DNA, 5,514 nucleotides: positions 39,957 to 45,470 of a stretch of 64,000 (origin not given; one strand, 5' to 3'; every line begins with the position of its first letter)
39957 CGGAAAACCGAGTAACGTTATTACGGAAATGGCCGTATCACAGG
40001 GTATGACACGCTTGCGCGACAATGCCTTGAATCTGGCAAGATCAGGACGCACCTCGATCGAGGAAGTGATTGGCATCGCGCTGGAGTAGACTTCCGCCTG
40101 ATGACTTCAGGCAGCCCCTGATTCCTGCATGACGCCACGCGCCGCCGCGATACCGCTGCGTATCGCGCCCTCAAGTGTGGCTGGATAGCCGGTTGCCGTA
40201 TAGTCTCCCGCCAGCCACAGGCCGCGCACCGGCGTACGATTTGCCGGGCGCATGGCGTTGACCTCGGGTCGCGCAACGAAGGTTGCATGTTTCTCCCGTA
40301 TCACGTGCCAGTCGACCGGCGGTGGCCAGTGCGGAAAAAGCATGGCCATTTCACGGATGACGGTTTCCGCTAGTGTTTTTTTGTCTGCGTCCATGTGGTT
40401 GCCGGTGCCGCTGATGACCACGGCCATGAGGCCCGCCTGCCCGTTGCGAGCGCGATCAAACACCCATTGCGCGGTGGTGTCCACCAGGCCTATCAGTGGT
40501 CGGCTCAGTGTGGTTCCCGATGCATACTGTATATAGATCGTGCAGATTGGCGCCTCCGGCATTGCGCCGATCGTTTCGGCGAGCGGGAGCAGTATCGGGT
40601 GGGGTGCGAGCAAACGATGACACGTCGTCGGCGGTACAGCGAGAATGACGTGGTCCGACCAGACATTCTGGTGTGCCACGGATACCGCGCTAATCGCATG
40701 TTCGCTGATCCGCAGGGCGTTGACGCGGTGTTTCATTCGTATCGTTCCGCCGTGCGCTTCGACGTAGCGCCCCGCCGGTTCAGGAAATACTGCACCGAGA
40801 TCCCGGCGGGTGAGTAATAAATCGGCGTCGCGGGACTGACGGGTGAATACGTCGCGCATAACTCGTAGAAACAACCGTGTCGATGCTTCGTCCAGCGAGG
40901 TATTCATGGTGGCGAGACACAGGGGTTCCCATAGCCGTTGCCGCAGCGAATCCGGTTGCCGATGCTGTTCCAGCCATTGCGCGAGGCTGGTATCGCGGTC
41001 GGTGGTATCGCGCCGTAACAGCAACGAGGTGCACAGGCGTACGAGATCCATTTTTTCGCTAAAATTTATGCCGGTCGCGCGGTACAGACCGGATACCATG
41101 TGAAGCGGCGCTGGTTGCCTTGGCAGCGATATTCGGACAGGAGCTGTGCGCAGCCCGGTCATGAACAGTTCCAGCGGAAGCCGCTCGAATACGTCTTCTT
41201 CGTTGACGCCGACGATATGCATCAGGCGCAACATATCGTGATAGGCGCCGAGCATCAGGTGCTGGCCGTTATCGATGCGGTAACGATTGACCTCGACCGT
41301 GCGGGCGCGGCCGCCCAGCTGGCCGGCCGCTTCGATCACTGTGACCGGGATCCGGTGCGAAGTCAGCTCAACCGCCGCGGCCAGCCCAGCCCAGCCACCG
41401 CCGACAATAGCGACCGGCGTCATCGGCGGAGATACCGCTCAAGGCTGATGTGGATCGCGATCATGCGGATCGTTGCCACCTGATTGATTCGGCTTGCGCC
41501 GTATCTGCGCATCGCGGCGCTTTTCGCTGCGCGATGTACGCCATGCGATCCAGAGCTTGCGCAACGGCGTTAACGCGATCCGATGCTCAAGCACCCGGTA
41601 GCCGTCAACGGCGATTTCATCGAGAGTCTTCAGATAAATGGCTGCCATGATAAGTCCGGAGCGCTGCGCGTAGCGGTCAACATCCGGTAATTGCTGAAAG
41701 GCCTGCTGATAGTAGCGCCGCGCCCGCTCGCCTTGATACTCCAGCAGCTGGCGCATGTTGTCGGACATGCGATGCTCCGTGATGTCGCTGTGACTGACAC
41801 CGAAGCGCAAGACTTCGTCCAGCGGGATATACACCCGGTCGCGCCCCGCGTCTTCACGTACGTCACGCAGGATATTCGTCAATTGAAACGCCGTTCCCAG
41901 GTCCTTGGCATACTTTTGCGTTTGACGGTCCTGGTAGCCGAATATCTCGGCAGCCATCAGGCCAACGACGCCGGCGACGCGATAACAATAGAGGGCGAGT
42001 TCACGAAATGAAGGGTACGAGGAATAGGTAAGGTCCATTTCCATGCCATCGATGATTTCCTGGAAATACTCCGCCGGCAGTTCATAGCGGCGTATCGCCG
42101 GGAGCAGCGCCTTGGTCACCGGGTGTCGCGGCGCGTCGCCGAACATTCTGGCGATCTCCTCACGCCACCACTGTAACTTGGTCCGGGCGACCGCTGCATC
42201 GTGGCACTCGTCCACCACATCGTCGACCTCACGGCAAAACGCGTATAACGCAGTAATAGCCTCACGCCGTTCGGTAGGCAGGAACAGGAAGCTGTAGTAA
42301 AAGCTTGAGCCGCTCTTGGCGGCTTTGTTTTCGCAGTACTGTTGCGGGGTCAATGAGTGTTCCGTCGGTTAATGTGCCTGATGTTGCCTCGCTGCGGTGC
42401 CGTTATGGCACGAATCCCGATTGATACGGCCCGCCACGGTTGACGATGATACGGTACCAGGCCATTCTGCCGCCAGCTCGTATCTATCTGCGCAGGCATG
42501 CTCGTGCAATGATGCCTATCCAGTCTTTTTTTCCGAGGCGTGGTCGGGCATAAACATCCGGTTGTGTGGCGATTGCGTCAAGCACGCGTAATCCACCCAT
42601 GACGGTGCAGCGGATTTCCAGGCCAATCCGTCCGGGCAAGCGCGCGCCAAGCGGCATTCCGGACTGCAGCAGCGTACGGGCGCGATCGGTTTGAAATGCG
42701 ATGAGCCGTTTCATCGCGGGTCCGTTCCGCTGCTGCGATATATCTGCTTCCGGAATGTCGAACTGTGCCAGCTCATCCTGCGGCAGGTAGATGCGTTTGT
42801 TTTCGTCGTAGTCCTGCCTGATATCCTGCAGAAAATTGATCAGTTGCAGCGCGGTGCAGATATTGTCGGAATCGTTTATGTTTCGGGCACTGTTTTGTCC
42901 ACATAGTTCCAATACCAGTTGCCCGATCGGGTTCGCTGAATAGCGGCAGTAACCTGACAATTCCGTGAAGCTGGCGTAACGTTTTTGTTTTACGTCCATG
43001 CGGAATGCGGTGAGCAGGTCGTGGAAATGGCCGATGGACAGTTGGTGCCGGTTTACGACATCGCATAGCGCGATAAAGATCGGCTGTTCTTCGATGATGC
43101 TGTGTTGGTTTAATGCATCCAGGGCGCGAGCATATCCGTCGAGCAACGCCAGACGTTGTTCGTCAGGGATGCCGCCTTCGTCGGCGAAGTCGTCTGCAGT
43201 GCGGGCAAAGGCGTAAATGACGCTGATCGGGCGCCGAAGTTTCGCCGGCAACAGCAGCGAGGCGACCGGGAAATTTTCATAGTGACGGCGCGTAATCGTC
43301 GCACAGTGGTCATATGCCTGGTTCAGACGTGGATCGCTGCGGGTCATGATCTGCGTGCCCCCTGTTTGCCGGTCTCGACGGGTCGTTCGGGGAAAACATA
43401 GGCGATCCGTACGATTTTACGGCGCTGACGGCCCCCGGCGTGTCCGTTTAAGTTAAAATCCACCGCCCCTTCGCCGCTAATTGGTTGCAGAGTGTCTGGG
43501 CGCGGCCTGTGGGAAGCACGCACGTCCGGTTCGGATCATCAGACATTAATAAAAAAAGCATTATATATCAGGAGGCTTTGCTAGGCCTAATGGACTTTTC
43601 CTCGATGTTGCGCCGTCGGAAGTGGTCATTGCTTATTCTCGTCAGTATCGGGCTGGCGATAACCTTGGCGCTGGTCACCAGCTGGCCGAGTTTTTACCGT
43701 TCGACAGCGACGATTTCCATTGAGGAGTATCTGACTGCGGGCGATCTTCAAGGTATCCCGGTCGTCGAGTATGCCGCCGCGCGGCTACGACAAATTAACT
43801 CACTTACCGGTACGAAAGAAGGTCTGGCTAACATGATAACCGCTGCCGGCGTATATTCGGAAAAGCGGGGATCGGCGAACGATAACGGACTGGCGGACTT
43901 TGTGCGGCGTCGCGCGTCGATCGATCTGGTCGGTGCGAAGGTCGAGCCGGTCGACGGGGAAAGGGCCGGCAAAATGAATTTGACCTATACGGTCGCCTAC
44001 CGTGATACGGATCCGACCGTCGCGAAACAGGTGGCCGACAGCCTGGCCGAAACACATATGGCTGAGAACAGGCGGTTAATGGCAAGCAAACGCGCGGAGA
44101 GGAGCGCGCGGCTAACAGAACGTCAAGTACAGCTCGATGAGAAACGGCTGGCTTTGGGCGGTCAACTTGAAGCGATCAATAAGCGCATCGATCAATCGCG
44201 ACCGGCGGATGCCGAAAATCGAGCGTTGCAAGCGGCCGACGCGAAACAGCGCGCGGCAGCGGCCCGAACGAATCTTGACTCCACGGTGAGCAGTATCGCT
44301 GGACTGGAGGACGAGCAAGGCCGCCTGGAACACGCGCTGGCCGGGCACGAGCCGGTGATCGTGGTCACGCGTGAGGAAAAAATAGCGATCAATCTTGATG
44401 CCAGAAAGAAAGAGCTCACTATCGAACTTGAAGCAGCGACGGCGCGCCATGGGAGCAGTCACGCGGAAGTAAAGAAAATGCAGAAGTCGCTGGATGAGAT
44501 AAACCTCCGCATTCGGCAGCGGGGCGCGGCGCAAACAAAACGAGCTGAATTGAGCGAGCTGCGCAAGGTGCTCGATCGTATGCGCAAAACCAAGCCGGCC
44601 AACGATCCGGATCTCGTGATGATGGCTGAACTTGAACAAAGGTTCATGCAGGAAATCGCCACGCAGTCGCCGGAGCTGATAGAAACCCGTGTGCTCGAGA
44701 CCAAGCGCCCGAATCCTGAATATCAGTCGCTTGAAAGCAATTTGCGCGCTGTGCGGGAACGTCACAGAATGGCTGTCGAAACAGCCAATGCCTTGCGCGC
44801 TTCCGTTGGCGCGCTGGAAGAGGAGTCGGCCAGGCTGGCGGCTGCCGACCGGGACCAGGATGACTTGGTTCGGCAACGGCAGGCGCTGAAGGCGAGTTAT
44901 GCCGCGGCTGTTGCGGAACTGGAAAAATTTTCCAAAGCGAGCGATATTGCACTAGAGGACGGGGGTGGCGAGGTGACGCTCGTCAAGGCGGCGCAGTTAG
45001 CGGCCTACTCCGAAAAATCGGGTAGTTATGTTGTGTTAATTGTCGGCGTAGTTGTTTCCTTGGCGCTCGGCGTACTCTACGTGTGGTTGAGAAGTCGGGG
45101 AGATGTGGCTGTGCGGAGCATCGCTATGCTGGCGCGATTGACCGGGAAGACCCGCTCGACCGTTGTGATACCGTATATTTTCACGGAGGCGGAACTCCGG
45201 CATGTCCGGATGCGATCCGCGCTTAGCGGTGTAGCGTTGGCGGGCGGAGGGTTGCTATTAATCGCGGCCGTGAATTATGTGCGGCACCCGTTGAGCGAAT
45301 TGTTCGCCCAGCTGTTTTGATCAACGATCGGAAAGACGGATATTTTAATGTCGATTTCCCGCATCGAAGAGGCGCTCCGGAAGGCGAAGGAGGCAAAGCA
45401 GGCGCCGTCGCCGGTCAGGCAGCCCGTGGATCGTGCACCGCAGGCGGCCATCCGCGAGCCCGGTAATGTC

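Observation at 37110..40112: Self-contained c-di-GMP module: orphan MshE-type ATPase with tandem MshEN receptor motifs divergently paired with a GGDEF cyclase, with no pilus or T2SS partner genes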

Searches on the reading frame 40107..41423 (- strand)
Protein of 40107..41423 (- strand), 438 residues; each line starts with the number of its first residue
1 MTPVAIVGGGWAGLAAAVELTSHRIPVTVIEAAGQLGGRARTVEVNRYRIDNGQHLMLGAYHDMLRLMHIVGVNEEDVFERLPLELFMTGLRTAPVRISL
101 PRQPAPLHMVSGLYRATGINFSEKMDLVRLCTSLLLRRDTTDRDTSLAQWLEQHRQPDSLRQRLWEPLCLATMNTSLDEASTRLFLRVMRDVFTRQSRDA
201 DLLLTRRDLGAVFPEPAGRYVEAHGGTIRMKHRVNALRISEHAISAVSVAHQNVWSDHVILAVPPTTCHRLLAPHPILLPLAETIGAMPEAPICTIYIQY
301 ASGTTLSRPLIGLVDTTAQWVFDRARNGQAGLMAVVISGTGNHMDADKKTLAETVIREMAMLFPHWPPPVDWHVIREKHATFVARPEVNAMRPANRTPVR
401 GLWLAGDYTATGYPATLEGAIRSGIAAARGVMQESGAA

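Call 48: search_protein_families(library=ncbifam, proteins=[window:40107-41423:-], max_evalue=0.00001)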
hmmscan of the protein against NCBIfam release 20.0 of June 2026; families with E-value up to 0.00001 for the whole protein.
window:40107-41423:- (438 aa): 16 families
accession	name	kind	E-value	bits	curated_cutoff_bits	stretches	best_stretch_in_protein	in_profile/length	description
TIGR03467.1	HpnE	equivalog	3.4e-136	455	283.05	1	4-432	1-429/430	hydroxysqualene dehydroxylase HpnE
TIGR02732.1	zeta_caro_desat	equivalog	1.8e-26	93.1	622.15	2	4-250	2-258/474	9,9'-di-cis-zeta-carotene desaturase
NF005560.0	PRK07233.1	equivalog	5.5e-26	91.4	252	1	4-434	3-431/435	hypothetical protein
TIGR02731.1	phytoene_desat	equivalog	5.2e-23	81.5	569.4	1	4-431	2-452/453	15-cis-phytoene desaturase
TIGR02733.1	desat_CrtD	equivalog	2.3e-12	46.4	549.7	1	3-54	3-54/492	C-3',4' desaturase CrtD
NF005548.0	PRK07208.1-4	equivalog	2.8e-12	46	389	1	2-72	4-74/488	hypothetical protein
NF008845.0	PRK11883.1-5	equivalog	1.6e-11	43.2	560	1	4-181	7-184/468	protoporphyrinogen oxidase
NF045637.1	carotdesatCrtDProt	equivalog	2.2e-11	43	580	1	4-56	1-53/485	1-hydroxycarotenoid 3,4-desaturase CrtD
NF005547.0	PRK07208.1-3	equivalog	4e-11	42.3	380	1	4-275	7-271/465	hypothetical protein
TIGR02734.1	crtI_fam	subfamily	2e-10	40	238.1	1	5-56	2-53/504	phytoene desaturase family protein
NF008841.0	PRK11883.1-1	equivalog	1.1e-09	37.7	517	1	4-77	6-82/453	protoporphyrinogen oxidase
NF005546.0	PRK07208.1-2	equivalog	2.2e-09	36.4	418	1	4-57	7-61/527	hypothetical protein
NF058655.1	CrtID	equivalog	8.7e-09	34.7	640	1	4-54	1-51/478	bifunctional phytoene desaturase/3,4-desaturase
NF005545.0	PRK07208.1-1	equivalog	1.3e-08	33.7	451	1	3-69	9-76/504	hypothetical protein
TIGR00562.1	proto_IX_ox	equivalog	3.4e-08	32.5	97.85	1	2-75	3-78/470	protoporphyrinogen oxidase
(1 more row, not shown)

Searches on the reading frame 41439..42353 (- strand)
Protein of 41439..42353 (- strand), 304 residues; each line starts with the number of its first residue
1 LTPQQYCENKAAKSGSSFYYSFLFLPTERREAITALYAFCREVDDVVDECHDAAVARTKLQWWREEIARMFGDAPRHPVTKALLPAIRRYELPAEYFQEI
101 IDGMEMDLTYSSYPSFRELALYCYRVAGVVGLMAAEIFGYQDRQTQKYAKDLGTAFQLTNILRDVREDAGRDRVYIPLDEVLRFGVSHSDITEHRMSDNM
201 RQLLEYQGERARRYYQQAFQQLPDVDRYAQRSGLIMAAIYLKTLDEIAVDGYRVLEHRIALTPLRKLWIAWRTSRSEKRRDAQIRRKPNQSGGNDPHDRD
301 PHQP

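Call 48: search_protein_families(library=ncbifam, proteins=[window:41439-42353:-], max_evalue=0.00001)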
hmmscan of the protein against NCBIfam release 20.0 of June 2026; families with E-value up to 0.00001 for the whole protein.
window:41439-42353:- (304 aa): 6 families
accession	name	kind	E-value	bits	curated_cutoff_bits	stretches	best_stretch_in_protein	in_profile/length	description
TIGR03465.1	HpnD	equivalog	1.2e-113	378.6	278.6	1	10-274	1-265/267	presqualene diphosphate synthase HpnD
NF045686.1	PhytoSynCyanob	equivalog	9.2e-57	192.5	550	1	5-268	22-298/310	15-cis-phytoene synthase CrtB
TIGR03464.1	HpnC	equivalog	5.6e-51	173.6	250.45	1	20-273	11-265/267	squalene synthase HpnC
NF045921.1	PhytnSynCrtBRhod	equivalog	7.6e-37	127.4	500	1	6-270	9-272/307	15-cis-phytoene synthase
NF042419.1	Phyto_syn_CrtB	equivalog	1.7e-33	116.5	480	1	15-226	16-235/306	15-cis-phytoene synthase CrtB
TIGR01559.1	squal_synth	equivalog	2.1e-07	30.4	286.75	1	116-192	132-214/337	squalene synthase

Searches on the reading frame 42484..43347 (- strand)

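Call 48: search_protein_families(library=ncbifam, proteins=[window:42484-43347:-], max_evalue=0.00001)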
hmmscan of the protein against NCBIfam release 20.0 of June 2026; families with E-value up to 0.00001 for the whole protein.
window:42484-43347:- (287 aa): 5 families
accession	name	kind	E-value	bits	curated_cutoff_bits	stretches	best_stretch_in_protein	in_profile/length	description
TIGR03464.1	HpnC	equivalog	7.7e-96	320.7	250.45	1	20-284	3-266/267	squalene synthase HpnC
TIGR03465.1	HpnD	equivalog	6.5e-47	159.8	278.6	1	22-263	5-242/267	presqualene diphosphate synthase HpnD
NF045686.1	PhytoSynCyanob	equivalog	6.9e-32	110.8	550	1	7-266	16-285/310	15-cis-phytoene synthase CrtB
NF045921.1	PhytnSynCrtBRhod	equivalog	4.3e-21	75.7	500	1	12-255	7-241/307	15-cis-phytoene synthase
NF042419.1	Phyto_syn_CrtB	equivalog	9.5e-19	68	480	1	22-240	14-237/306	15-cis-phytoene synthase CrtB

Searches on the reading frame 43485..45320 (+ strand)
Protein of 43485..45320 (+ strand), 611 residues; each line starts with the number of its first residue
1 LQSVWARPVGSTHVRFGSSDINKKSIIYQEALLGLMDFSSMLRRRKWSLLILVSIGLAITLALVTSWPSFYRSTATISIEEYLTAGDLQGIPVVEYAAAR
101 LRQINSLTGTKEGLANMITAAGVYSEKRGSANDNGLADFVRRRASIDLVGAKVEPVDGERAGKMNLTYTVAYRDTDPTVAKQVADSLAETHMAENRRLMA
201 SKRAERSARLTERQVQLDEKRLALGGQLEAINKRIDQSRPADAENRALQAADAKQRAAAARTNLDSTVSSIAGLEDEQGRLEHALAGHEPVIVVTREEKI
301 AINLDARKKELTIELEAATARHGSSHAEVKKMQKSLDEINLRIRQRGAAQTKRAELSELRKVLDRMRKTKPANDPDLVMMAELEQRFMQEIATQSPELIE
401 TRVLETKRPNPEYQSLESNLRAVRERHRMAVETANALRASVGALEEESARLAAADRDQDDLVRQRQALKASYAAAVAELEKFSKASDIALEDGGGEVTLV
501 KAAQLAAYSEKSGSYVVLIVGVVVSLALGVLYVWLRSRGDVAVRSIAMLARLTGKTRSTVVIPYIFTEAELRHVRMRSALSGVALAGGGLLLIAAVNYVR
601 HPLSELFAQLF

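Call 48: search_protein_families(library=ncbifam, proteins=[window:43485-45320:+], max_evalue=0.00001)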
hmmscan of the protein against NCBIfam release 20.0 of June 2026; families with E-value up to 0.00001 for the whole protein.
window:43485-45320:+ (611 aa): 1 family
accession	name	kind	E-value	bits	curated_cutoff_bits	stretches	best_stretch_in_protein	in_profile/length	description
TIGR03007.1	pepcterm_ChnLen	equivalog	3e-22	78.5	278.85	2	38-346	6-294/498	XrtA system polysaccharide chain length determinant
